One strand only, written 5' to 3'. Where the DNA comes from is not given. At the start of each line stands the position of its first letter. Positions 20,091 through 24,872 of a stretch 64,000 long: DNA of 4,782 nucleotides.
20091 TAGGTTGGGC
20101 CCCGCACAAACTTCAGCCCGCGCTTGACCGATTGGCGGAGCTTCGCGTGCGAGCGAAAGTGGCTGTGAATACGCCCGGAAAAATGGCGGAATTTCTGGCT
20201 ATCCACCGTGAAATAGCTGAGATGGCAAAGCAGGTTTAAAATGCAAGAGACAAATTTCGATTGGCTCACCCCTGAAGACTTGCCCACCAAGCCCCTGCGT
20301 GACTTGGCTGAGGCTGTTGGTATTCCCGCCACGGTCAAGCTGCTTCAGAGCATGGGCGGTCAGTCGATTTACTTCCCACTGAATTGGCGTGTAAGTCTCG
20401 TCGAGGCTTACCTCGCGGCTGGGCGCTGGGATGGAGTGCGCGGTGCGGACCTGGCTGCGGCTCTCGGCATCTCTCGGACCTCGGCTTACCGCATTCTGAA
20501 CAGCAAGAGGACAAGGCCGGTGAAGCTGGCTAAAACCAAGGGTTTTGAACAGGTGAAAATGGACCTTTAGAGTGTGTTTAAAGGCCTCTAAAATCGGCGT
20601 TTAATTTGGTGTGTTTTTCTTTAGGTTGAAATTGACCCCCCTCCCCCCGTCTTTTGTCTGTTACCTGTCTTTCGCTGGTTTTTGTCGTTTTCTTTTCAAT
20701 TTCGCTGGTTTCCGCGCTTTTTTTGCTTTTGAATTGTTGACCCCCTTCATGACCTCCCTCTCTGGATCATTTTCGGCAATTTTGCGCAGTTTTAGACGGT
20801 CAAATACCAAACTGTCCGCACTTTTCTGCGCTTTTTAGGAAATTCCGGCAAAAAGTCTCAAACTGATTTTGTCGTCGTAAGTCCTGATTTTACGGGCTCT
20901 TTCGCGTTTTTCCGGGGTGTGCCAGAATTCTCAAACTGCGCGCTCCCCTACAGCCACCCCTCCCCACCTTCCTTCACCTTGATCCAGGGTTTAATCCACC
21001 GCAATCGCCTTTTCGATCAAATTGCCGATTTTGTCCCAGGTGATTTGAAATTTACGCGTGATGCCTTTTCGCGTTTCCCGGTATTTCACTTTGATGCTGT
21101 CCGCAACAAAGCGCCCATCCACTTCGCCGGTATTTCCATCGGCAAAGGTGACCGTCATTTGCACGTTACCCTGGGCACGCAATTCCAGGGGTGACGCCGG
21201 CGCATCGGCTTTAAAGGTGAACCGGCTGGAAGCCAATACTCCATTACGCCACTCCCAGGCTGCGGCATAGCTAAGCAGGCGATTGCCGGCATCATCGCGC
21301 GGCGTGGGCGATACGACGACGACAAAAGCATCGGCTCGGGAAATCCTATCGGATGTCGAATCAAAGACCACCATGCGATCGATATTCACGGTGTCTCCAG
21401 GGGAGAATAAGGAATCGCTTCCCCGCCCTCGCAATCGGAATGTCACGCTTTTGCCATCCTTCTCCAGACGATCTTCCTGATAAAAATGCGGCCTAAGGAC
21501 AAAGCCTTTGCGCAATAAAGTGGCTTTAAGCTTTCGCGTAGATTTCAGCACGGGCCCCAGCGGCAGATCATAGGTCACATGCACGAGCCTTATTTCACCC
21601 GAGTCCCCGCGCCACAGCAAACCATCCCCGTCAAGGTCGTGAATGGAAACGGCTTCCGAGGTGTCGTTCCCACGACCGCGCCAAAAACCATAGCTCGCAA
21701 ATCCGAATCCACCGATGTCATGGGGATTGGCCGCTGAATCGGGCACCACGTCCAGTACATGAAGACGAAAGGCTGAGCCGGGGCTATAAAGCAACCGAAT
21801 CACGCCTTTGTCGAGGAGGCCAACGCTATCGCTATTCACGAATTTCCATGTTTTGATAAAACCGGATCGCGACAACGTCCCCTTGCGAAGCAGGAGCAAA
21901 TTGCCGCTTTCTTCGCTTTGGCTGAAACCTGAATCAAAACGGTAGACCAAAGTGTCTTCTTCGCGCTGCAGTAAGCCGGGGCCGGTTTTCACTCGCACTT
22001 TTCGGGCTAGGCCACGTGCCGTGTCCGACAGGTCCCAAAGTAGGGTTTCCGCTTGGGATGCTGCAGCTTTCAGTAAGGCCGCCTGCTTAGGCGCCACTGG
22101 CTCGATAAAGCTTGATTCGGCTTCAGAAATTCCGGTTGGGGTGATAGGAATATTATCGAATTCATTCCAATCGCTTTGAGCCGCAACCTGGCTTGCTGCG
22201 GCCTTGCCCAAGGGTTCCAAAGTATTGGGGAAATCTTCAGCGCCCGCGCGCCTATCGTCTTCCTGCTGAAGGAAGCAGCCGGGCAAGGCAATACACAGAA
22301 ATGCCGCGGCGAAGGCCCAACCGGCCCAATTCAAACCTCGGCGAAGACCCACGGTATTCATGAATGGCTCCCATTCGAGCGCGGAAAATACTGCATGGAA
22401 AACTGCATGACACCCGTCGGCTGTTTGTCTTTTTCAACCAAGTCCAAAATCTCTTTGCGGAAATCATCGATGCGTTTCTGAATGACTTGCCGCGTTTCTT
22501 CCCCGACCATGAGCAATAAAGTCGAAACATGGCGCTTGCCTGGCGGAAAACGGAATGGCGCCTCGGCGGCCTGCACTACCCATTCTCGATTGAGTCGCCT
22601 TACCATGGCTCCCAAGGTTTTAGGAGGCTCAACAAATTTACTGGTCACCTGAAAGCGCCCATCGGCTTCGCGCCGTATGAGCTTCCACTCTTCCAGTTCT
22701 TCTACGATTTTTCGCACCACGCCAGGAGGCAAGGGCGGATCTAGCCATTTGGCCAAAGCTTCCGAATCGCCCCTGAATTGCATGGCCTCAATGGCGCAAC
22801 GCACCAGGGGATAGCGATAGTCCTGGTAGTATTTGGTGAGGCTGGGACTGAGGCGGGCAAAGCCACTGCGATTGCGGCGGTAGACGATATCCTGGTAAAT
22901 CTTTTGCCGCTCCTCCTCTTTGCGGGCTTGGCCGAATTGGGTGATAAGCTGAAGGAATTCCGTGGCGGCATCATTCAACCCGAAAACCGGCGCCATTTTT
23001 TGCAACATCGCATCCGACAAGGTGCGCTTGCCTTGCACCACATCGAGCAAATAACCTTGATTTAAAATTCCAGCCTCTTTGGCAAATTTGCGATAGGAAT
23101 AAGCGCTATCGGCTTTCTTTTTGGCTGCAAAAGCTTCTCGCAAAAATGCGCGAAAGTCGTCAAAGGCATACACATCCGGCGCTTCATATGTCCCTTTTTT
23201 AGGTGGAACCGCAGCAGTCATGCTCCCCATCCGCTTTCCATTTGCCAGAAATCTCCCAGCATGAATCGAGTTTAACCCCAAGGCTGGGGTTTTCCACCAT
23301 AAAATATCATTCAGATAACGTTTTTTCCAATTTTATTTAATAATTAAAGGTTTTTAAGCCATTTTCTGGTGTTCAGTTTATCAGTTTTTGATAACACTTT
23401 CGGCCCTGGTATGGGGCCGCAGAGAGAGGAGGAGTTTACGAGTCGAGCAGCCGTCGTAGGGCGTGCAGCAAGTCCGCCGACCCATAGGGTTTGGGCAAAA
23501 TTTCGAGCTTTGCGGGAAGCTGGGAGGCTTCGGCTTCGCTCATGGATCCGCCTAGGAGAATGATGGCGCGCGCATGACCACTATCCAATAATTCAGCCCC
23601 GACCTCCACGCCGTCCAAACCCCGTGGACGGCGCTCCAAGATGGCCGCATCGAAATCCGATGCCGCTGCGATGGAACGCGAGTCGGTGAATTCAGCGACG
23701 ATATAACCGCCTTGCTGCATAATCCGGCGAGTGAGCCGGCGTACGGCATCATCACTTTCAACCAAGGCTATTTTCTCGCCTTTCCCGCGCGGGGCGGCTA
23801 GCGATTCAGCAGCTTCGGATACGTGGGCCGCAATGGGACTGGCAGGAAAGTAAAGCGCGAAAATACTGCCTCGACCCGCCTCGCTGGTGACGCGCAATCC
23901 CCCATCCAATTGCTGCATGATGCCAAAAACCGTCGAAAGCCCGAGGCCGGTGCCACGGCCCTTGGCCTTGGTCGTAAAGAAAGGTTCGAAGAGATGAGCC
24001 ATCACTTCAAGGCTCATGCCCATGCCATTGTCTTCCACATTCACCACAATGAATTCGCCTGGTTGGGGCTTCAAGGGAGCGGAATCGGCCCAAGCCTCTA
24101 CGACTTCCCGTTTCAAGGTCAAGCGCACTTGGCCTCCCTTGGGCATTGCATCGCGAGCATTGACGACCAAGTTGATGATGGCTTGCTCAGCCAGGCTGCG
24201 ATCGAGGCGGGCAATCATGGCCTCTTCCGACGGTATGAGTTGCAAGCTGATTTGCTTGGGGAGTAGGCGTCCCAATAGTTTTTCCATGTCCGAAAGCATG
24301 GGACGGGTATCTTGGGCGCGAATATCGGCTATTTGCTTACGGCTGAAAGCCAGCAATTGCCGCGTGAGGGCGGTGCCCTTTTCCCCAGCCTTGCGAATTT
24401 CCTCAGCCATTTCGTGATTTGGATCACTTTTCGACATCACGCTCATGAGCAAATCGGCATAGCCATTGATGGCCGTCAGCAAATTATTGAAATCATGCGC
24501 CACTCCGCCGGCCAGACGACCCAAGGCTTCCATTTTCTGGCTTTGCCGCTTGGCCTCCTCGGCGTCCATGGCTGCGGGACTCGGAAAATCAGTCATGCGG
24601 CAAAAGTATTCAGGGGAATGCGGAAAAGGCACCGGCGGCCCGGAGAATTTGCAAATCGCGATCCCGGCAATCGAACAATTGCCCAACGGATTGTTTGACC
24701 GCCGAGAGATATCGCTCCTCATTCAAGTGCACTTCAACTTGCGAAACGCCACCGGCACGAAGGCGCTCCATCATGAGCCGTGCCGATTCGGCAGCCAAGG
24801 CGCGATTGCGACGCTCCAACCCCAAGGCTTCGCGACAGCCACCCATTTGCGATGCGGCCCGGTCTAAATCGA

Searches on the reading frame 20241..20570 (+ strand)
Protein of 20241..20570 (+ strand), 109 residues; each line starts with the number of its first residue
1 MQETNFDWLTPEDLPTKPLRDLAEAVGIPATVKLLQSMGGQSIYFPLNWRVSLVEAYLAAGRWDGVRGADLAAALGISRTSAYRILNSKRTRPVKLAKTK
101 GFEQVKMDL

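Call 5: search_protein_families(library=pfam, proteins=[window:20241-20570:+], max_evalue=0.01)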
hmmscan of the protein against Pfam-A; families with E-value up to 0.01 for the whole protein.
window:20241-20570:+ (109 aa): 9 families
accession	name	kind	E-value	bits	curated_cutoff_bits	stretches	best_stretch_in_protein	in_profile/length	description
PF08765.17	Mor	-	5e-07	30.1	24.9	1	21-94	26-100/107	Mor transcription activator family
PF09339.16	HTH_IclR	-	5e-05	23.4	22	1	67-88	20-41/52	IclR helix-turn-helix domain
PF13384.12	HTH_23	-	0.0016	18.7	24.6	1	63-87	14-39/50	Homeodomain-like domain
PF01381.28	HTH_3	-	0.0021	18.5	23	0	69-90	13-34/55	Helix-turn-helix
PF13560.12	HTH_31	-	0.0022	18.7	27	1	65-93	14-42/64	Helix-turn-helix domain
PF12728.13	HTH_17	-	0.0033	18.1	27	0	69-95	5-31/51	Helix-turn-helix domain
PF20432.4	Xre-like-HTH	-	0.0046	17.7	25.8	0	56-89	14-46/63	Antitoxin Xre-like helix-turn-helix domain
PF13404.12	HTH_AsnC-type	-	0.0054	17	27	0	15-30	16-31/42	AsnC-type helix-turn-helix domain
PF04967.18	HTH_10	-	0.0074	16.5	23.1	0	66-87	24-45/53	HTH DNA binding domain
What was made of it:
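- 20241..20570 (+): mor-family activator gene, the last gene before the end. Pfam Mor PF08765, E 5e-7 (call 5).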

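Call 11: find_encoding_contigs(protein=window:20241-20570:+, flank=10000, max_places=10)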
Protein window:20241-20570:+ (109 aa): no gene with exactly this product is on record in the collection.

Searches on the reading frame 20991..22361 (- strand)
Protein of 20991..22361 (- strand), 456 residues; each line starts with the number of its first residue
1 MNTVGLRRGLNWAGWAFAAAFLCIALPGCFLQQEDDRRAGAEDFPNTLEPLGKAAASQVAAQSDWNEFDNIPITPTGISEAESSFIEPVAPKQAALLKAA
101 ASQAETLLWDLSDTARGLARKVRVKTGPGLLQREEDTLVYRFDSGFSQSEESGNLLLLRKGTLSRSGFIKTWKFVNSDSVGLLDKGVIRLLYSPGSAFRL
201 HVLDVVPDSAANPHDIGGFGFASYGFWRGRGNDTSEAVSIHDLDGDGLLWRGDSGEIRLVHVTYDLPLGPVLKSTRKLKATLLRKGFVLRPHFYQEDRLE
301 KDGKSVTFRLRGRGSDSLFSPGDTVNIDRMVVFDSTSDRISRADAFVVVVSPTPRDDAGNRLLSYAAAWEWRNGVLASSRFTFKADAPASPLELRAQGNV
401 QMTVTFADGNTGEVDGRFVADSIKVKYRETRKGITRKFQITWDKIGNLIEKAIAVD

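Call 5: search_protein_families(library=pfam, proteins=[window:20991-22361:-], max_evalue=0.01)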
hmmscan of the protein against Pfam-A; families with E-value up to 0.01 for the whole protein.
window:20991-22361:- (456 aa): 0 families

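Call 31: find_encoding_contigs(protein=window:20991-22361:-, flank=10000, max_places=10)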
Protein window:20991-22361:- (456 aa): 1 contig read that carries it; 1 place shown.
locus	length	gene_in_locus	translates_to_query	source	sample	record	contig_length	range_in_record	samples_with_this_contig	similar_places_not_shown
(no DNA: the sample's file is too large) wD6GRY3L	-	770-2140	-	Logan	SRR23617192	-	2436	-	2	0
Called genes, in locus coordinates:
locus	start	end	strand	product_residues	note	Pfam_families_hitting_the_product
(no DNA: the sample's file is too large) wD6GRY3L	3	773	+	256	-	?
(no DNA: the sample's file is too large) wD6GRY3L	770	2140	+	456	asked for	-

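Call 33: list_cluster_members(proteins=[P0001, P0004, window:20991-22361:-])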
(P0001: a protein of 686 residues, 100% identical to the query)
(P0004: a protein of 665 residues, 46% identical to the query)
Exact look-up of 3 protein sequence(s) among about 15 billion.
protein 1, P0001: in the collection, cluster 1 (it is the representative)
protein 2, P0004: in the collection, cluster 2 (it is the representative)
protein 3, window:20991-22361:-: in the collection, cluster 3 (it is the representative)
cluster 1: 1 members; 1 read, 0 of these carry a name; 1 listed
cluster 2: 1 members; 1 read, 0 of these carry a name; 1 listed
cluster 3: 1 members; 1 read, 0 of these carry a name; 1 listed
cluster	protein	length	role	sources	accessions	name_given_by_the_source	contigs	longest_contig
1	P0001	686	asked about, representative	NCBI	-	-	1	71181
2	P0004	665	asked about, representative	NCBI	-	-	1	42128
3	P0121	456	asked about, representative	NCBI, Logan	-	-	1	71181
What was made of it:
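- Tried and rejected: No names were held (call 33).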

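Call 34: search_protein_families(library=ncbifam, proteins=[window:20991-22361:-], max_evalue=0.001)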
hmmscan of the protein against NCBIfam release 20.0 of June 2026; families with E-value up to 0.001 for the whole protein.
window:20991-22361:- (456 aa): 0 families

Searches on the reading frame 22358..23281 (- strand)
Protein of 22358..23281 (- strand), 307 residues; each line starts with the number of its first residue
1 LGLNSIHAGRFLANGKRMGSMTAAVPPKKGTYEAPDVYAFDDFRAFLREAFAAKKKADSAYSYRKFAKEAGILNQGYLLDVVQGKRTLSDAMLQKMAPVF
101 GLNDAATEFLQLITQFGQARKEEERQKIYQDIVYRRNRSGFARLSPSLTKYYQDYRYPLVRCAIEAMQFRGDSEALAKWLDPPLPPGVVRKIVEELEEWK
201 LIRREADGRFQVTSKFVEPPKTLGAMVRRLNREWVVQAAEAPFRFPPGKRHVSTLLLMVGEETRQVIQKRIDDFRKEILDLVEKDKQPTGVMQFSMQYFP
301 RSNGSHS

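Call 6: search_protein_families(library=pfam, proteins=[window:22358-23281:-], max_evalue=0.01)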
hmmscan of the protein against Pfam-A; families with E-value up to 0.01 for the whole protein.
window:22358-23281:- (307 aa): 1 family
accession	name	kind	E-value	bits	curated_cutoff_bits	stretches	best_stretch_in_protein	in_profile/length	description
PF14394.12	DUF4423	-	1.9e-17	64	30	1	142-300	8-164/165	Domain of unknown function (DUF4423)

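Call 34: search_protein_families(library=ncbifam, proteins=[window:22358-23281:-], max_evalue=0.001)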
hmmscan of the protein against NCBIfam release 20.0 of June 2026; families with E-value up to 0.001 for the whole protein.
window:22358-23281:- (307 aa): 1 family
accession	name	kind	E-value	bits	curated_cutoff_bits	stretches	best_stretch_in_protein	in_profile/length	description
TIGR02147.1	Fsuc_second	paralog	1.9e-56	191.5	50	1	35-303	2-271/272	TIGR02147 family protein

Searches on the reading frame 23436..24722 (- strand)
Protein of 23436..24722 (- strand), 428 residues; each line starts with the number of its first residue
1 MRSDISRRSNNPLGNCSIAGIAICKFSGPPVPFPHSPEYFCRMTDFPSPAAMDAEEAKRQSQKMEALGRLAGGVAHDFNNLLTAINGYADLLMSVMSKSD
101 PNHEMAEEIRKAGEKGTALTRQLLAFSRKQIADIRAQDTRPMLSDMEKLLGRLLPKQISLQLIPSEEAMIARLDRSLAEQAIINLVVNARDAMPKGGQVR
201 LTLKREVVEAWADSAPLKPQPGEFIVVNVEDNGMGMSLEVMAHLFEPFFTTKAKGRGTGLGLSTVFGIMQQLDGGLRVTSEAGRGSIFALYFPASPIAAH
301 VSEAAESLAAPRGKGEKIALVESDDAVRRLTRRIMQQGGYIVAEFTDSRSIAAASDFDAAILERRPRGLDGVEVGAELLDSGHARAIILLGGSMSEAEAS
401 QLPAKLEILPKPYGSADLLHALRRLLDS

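Call 34: search_protein_families(library=ncbifam, proteins=[window:23436-24722:-], max_evalue=0.001)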
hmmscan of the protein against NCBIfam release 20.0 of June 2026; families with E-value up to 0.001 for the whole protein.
window:23436-24722:- (428 aa): 71 families (the best 25 are shown)
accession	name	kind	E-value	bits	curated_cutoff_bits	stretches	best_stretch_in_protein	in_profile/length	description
NF010076.0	PRK13557.1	subfamily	8e-81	272.1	631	1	52-427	148-534/540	histidine kinase famiy protein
NF046020.1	HisKinCckABruc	equivalog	5.3e-76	256.2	1000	1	55-427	468-868/868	cell cycle histidine kinase CckA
NF010411.0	PRK13837.1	equivalog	1.2e-72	245.1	647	1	59-426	442-812/828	two-component system VirA-like sensor kinase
NF046026.1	HisKinCckACaul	equivalog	1.8e-68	231.3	1000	1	55-348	290-591/678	cell cycle histidine kinase CckA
NF008468.0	PRK11360.1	equivalog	1.1e-40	139.6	646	1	54-296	383-610/616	two-component system sensor histidine kinase AtoS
NF047466.1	hybrid_RR_LvrB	exception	4e-35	121.7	500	1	53-294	138-376/377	hybrid histidine kinase/response regulator LvrB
NF007688.0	PRK10364.1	equivalog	1e-31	110.2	479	1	56-294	230-451/460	two-component system sensor histidine kinase ZraS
NF052574.1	HisKinEspCMyxo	equivalog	3.4e-30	104.9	1200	1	62-311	412-654/785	serine histidine kinase EspC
NF052573.1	HisKinEspAMyxo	equivalog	7.1e-27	93.8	1400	1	62-337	379-654/755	serine histidine kinase EspA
NF046044.1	PnpS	equivalog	1.6e-22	80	400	1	74-293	177-390/390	two-component system histidine kinase PnpS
TIGR02916.1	PEP_his_kin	equivalog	2.7e-21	75.8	300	1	50-293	458-679/679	XrtA/PEP-CTERM system histidine kinase PrsK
NF038348.1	T2SS_HK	subfamily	5.4e-21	74.6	450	1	179-293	473-572/574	histidine kinase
NF053867.1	SprKinKinDBac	equivalog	2e-19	69.5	775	1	55-295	274-498/500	sporulation kinase KinD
TIGR02966.1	phoR_proteo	equivalog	4.1e-19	68.8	334.2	1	73-292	120-333/333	phosphate regulon sensor histidine kinase PhoR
TIGR02956.1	TMAO_torS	equivalog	6.7e-19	67.5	676.5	1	86-378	483-767/967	TMAO reductase system sensor histidine kinase/response regulator TorS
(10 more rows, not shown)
